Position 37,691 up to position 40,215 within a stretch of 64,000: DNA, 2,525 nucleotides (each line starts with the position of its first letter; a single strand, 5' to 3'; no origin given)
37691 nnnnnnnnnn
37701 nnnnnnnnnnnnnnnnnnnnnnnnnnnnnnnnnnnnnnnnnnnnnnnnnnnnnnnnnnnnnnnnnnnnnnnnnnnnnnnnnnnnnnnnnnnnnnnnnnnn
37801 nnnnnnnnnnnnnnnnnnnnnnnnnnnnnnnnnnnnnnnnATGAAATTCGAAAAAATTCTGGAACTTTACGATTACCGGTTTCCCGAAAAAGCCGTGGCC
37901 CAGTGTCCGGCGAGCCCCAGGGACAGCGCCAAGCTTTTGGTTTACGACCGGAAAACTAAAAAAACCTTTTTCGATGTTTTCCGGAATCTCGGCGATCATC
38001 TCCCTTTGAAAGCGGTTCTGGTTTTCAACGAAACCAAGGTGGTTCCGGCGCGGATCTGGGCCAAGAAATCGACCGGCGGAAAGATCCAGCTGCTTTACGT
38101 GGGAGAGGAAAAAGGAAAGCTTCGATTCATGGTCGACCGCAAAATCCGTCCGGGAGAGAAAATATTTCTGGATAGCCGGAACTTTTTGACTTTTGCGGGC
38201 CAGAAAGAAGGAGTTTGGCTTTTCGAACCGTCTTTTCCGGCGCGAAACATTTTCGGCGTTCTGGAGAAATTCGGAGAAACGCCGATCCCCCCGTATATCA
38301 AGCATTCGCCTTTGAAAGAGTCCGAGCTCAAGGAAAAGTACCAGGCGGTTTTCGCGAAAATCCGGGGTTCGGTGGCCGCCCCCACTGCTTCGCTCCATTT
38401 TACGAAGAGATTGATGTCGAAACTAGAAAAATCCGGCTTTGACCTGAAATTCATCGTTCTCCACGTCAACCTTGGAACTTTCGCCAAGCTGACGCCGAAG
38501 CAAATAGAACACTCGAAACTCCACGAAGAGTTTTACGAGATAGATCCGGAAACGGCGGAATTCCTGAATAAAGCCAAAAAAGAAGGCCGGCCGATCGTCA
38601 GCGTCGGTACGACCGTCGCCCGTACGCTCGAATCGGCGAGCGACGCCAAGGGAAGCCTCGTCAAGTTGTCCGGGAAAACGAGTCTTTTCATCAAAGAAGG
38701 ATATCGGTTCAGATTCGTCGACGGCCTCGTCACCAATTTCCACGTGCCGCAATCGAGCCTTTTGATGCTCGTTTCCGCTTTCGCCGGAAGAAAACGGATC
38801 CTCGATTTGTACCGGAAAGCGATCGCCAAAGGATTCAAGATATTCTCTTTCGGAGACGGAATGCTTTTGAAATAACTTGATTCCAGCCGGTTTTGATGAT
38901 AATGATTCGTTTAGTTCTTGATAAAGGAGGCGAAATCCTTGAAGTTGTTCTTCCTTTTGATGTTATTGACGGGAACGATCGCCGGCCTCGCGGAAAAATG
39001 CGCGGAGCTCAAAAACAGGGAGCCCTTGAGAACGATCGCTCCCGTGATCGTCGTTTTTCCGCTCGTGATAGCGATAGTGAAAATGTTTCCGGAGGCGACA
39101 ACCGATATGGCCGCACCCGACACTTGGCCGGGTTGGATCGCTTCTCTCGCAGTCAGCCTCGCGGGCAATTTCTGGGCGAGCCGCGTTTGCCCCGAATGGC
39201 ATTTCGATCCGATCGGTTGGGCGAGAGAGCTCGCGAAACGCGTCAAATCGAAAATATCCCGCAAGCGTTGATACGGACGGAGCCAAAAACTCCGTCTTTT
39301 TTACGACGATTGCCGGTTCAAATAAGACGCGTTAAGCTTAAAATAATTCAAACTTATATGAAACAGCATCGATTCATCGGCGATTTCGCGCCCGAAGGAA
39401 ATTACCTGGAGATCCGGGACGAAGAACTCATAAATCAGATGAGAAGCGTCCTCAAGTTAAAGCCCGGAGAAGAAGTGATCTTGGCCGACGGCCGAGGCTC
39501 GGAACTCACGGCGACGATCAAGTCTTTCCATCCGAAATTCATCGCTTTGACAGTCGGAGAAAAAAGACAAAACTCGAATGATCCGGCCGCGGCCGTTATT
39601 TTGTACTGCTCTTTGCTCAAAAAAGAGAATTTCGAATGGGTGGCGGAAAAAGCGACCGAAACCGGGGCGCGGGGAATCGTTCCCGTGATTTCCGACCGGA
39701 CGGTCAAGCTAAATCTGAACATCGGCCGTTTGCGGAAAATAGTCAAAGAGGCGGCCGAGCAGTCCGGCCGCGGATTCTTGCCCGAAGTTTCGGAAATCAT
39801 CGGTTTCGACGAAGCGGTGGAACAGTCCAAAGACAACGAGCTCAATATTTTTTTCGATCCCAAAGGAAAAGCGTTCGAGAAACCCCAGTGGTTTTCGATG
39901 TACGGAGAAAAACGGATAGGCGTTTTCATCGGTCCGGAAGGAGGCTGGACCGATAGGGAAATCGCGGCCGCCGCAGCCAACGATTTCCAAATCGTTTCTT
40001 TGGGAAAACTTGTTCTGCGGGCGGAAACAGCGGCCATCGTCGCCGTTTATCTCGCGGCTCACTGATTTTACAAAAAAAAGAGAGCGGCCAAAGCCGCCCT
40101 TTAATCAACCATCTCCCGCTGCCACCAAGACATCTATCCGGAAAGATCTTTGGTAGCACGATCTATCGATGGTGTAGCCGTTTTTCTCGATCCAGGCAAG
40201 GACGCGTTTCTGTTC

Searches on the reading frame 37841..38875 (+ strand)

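Call 57: search_protein_families(library=pfam, proteins=[window:37841-38875:+], max_evalue=0.001)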
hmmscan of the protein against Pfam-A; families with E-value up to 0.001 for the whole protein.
window:37841-38875:+ (344 aa): 1 family
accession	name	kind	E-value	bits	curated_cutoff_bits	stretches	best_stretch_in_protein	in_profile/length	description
PF02547.20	Queuosine_synth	-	3.2e-104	349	25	1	8-343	2-322/322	Queuosine biosynthesis protein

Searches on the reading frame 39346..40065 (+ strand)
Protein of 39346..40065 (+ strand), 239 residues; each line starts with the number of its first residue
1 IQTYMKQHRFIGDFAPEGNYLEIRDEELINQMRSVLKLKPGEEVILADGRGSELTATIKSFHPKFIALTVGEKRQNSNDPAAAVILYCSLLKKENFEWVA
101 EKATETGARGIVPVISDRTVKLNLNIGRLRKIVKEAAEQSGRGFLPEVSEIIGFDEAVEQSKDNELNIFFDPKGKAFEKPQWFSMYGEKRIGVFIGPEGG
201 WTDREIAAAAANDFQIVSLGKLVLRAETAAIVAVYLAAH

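Call 57: search_protein_families(library=pfam, proteins=[window:39346-40065:+], max_evalue=0.001)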
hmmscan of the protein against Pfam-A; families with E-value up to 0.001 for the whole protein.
window:39346-40065:+ (239 aa): 2 families
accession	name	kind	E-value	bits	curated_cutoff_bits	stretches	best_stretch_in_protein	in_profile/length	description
PF04452.19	Methyltrans_RNA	-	3.8e-43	147.4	23.9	1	83-235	6-162/165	RNA methyltransferase domain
PF20260.4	PUA_4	-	3e-05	24.5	23.9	1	33-67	10-44/48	RNA methyltransferase PUA domain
